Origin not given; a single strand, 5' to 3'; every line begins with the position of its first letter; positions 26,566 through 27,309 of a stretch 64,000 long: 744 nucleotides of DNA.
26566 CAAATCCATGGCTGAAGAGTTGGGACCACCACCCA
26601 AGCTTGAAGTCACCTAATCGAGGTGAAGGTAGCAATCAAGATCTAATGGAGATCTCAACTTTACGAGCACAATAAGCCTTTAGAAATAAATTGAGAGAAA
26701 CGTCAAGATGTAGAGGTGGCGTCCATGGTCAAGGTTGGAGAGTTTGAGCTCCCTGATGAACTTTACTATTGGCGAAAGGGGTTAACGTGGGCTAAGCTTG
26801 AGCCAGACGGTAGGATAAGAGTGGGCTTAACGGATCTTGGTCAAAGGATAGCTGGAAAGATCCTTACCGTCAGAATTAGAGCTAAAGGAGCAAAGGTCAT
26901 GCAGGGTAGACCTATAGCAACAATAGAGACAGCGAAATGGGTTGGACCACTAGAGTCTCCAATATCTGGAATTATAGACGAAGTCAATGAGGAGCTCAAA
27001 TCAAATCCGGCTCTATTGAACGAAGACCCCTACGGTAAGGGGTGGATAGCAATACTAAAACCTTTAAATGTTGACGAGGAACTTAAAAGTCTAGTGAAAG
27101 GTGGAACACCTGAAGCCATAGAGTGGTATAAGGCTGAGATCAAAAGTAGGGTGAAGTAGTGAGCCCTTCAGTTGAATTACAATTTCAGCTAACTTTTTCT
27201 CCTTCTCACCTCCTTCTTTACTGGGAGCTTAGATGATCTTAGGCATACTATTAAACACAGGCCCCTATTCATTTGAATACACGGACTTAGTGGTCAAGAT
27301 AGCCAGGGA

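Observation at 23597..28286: Methanogen-type HdrA embedded in a TusA / DsrE / GcvH-like / DsrEFH sulfur-relay gene set, with no HdrBC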

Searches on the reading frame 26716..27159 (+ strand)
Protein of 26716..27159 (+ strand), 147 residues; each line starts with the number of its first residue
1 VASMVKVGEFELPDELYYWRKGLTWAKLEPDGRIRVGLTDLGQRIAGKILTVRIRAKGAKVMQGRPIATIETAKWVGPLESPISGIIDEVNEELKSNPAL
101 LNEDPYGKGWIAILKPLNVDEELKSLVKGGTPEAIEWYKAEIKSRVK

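Call 3: search_protein_families(library=pfam, proteins=[window:26716-27159:+], max_evalue=0.01)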
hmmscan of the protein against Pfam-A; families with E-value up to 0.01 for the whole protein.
window:26716-27159:+ (147 aa): 3 families
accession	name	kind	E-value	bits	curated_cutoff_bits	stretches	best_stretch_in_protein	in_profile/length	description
PF01597.25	GCV_H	-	3.5e-32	111.3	22.2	1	18-129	3-112/122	Glycine cleavage H-protein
PF00364.28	Biotin_lipoyl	-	4.9e-05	23.5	22.1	1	40-91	7-57/73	Biotin-requiring enzyme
PF16576.10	HlyD_D23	-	0.0077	16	30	0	39-76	20-57/214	Barrel-sandwich domain of CusB or HlyD membrane-fusion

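Call 4: search_protein_families(library=ncbifam, proteins=[window:26716-27159:+], max_evalue=0.01)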
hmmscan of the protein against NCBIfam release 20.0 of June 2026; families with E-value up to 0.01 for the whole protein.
window:26716-27159:+ (147 aa): 5 families
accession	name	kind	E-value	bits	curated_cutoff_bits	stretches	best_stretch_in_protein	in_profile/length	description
NF002270.0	PRK01202.1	subfamily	5.8e-31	107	117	1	11-129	3-119/129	glycine cleavage system protein GcvH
TIGR00527.1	gcvH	equivalog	3.6e-23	82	115.85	1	12-130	2-119/129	glycine cleavage system protein GcvH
NF045810.1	GcvH_rel_desulf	equivalog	9.8e-15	54.7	150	1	9-126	9-125/167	GcvH-related protein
TIGR03077.1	not_gcvH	equivalog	7.7e-12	45.2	144.05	1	34-115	17-98/110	glycine cleavage protein H-like protein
NF011457.0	PRK14875.1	equivalog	0.0016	17.5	307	1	55-92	25-62/372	acetoin dehydrogenase dihydrolipoyllysine-residue acetyltransferase subunit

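Call 20: find_related_loci(query=A1, collection=genome_contigs, flank=10000)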
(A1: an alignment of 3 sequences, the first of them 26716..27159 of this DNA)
Query A1 (147 aa) in genome_contigs; peptide patterns used: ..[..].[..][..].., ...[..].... (x = any residue, [..] = any of these).
124 stretches matched a pattern; 28 encode a relative of the query (tblastn E <= 1e-3); 28 distinct loci.
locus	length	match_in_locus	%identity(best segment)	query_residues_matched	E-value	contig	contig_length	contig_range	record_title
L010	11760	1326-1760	77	3-147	2e-74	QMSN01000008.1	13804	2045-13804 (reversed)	MAG: Thermoprotei archaeon isolate B19_G17 B19_Guay17_scaffold_00905, whole genome shotgun sequence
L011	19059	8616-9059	60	1-143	1e-57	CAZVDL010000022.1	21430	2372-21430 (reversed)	MAG TPA_asm: uncultured Nitrososphaerota archaeon isolate SRP141552_co1_137 genome assembly, contig: NODE_956_length_214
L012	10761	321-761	56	1-142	2e-55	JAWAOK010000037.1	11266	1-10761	MAG: Candidatus Nezhaarchaeales archaeon isolate SZTDM-1b_201709_bins_4 SZTDM-1b_201709_bins_4_scaffold_37, whole genome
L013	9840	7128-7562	57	3-147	1e-54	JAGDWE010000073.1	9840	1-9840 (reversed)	MAG: Desulfurococcales archaeon isolate KUA_Bin17 NODE_1356_length_9840_cov_12.290138, whole genome shotgun sequence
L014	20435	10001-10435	56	3-147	2e-53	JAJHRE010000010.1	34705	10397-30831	MAG: Desulfurococcaceae archaeon isolate Bin S28 scaffold_216_c1, whole genome shotgun sequence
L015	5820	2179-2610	54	4-147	6e-52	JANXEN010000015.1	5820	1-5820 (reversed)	MAG: Sulfolobales archaeon isolate SKYB66 NODE_15_length_5820_cov_6.144001, whole genome shotgun sequence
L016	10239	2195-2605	57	2-138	3e-51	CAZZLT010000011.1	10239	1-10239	MAG TPA_asm: uncultured Desulfurococcaceae archaeon isolate binchicken_co25_114 genome assembly, contig: k141_49124, who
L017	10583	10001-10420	56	3-142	1e-49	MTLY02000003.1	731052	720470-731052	MAG: Candidatus Hecatella orcuttiae isolate JdFR-11 NRA7_48_8_length_731052_cov_237, whole genome shotgun sequence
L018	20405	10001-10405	45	7-143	3e-36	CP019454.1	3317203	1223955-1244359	Sulfobacillus thermotolerans strain Kr1 chromosome, complete genome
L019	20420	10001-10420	41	3-144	2e-36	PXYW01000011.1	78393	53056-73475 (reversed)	MAG: Sulfobacillus benefaciens isolate AMDSBA4 AMDSBA4_11, whole genome shotgun sequence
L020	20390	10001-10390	46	12-143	1e-35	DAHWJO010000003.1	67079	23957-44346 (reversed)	MAG TPA_asm: Sulfobacillus sp. isolate clean1957 NODE_3_length_67079_cov_9.920390, whole genome shotgun sequence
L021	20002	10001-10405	41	4-140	2e-35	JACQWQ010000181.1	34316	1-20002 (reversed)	MAG: Chloroflexi bacterium isolate NC_groundwater_1493_Pr4_B-0.1um_56_6 SR1-18-B1_scaffold_342832, whole genome shotgun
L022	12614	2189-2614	38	5-145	3e-35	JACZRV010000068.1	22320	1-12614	MAG: SAR324 cluster bacterium isolate B105T1L10 B105T1L10_NODE3109, whole genome shotgun sequence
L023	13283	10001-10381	42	3-129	5e-34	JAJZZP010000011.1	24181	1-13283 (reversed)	MAG: Bacillota bacterium isolate TL2-1.bin36 NODE_1238_length_24181_cov_3.461254, whole genome shotgun sequence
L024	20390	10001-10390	44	12-143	1e-33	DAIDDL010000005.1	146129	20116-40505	MAG TPA_asm: Sulfobacillus sp. isolate clean5091 NODE_5_length_146129_cov_68.042382, whole genome shotgun sequence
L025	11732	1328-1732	44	3-141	5e-33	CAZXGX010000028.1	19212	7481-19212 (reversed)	MAG TPA_asm: uncultured Candidatus Bathyarchaeia archaeon isolate SRP192927_co7_369 genome assembly, contig: NODE_5111_l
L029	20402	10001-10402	39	10-145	1e-31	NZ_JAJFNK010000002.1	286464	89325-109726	Alicyclobacillus tolerans strain BL-1 NODE_2_length_286464_cov_69.164676, whole genome shotgun sequence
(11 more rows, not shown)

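Call 33: search_solved_structures(query=window:26716-27156:+, max_evalue=0.001, show_alignments=2)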
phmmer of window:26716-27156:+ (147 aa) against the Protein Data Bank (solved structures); distinct sequences matched with E-value up to 0.001: 13.
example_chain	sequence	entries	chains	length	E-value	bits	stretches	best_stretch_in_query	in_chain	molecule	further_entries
1onl_A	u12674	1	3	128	1e-18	71.4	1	12-136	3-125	glycine cleavage system H protein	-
3ift_A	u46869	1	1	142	2.7e-18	70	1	11-115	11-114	Glycine cleavage system H protein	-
3hgb_A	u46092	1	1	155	2.9e-18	70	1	11-115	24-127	Glycine cleavage system H protein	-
3a8i_E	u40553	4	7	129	2.9e-16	63.4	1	12-134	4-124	Glycine cleavage system H protein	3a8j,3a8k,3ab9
3a7a_B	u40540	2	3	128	3e-16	63.4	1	12-134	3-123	Glycine cleavage system H protein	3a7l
1dxm_A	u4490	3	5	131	8.1e-15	58.7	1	24-127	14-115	H PROTEIN | H PROTEIN OF THE GLYCINE CLEAVAGE SYSTEM | H-PROTEIN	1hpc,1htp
2ka7_A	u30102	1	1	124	4e-14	56.5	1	21-126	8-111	Glycine cleavage system H protein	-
1zko_A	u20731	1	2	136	4.5e-14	56.3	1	20-126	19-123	Glycine cleavage system H protein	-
3tzu_A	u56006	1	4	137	7.6e-14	55.6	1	28-124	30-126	Glycine cleavage system H protein 1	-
2edg_A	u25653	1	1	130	1.8e-10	44.6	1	31-127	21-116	Glycine cleavage system H protein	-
8ugo_E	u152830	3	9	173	1.2e-09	42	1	29-127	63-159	Glycine cleavage system H protein, mitochondrial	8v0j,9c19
3klr_A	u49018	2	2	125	1.9e-09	41.3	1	31-126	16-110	Glycine cleavage system H protein | Glycine cleavage system H protein, mitochondrial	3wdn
3mxu_A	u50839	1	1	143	8.4e-09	39.2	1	18-113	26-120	Glycine cleavage system H protein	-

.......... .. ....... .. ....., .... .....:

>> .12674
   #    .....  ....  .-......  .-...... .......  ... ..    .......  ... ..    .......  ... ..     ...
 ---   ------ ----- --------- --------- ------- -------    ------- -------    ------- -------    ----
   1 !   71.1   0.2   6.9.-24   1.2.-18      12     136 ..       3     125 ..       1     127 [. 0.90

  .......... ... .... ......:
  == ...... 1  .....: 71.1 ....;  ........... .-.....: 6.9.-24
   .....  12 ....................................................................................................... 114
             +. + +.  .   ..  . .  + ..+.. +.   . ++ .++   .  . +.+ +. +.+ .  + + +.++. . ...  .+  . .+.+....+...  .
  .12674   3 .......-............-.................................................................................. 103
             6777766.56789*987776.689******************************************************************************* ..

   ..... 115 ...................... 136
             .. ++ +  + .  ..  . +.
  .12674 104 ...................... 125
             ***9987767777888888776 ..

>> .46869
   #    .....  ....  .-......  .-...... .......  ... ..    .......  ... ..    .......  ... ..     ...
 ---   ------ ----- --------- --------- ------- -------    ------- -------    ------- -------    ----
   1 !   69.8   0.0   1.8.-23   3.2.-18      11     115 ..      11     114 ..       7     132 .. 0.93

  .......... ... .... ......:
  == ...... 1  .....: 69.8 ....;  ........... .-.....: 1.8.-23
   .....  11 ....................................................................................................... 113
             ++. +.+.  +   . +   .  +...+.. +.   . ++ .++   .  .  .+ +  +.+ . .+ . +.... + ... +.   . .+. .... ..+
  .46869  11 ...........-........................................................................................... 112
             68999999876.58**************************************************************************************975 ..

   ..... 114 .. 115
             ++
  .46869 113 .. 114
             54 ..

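Call 39: find_related_loci(query=A1, collection=metagenome_contigs, flank=8000)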
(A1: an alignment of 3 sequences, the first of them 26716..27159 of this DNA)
Query A1 (147 aa) in metagenome_contigs; peptide patterns used: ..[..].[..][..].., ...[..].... (x = any residue, [..] = any of these).
180 stretches matched a pattern; 32 encode a relative of the query (tblastn E <= 1e-3); 32 distinct loci.
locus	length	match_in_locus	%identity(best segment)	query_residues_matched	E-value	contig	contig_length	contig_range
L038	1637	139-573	84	3-147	4e-85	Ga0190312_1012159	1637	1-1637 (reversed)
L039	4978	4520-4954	84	3-147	6e-81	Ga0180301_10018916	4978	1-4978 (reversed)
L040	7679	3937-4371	84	3-147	6e-81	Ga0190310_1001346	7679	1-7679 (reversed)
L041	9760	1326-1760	77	3-147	1e-74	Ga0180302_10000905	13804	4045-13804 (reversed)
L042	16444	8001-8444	60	1-143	5e-58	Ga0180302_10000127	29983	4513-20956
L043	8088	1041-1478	60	2-142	6e-57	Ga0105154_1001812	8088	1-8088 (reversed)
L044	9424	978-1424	58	2-145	1e-56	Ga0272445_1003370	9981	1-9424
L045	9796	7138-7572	57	3-147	5e-55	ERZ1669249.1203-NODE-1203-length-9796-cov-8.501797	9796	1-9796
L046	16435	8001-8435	56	3-147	1e-53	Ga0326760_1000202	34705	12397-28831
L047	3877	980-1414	56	3-147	1e-53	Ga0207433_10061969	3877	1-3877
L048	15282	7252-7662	57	2-138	1e-51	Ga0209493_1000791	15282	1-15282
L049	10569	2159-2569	57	2-138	1e-51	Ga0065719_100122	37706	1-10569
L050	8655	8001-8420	56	3-142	5e-50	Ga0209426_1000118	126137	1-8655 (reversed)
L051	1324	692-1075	39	5-129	2e-34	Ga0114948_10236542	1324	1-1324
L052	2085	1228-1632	45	2-140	2e-33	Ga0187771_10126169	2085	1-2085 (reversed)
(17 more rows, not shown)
